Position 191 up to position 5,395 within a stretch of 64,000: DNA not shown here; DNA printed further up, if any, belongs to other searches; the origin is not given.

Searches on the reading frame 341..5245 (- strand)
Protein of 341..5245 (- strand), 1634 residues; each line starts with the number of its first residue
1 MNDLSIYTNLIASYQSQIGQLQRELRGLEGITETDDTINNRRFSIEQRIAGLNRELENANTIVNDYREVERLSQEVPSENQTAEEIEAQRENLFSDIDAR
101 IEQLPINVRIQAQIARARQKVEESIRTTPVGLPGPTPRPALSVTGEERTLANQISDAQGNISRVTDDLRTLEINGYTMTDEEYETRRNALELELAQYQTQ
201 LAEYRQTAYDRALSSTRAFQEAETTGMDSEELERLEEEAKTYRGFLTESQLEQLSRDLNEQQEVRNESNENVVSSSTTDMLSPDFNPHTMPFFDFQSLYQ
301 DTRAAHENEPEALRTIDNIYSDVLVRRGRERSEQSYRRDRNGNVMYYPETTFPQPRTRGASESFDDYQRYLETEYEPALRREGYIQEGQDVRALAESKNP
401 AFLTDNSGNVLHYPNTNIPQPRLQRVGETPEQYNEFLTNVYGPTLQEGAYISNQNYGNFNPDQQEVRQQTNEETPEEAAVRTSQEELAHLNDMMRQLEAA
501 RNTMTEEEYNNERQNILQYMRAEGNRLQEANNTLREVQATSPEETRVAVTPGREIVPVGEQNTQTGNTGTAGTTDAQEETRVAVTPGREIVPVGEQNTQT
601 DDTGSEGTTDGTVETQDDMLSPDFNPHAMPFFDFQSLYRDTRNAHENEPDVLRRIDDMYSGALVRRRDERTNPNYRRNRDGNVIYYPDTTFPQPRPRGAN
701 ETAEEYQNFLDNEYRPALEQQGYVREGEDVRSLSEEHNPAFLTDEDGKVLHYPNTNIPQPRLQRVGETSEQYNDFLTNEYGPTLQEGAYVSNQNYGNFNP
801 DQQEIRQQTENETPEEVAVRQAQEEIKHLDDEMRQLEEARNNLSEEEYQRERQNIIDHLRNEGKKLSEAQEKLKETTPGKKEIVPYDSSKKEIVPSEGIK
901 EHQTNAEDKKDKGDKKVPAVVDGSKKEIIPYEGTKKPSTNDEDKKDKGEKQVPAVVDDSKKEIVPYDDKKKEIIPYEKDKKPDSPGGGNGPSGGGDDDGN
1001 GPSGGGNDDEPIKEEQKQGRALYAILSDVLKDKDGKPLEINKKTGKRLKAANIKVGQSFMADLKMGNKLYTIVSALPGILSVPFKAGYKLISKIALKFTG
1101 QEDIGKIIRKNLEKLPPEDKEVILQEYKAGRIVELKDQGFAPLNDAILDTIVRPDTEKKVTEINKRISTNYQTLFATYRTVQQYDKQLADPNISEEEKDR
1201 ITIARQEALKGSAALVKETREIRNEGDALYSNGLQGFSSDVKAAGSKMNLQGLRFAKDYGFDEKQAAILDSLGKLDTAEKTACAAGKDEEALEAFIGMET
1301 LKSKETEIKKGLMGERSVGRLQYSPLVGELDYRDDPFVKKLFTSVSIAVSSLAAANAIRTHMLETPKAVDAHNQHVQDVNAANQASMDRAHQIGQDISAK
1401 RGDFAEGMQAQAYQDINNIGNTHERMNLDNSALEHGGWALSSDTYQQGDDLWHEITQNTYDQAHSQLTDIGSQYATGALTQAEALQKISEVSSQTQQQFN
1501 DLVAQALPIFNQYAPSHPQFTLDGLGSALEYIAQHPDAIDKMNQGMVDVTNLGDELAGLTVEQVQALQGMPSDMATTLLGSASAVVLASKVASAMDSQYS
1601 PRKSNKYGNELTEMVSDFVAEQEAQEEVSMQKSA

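Call 7: search_protein_families(library=pfam, max_evalue=0.001, proteins=[window:341-5245:-])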
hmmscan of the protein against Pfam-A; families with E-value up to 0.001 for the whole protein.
window:341-5245:- (1634 aa): 0 families

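Call 95: search_solved_structures(query=window:341-5245:-, max_evalue=0.001)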
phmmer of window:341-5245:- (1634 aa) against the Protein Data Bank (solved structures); distinct sequences matched with E-value up to 0.001: 0.
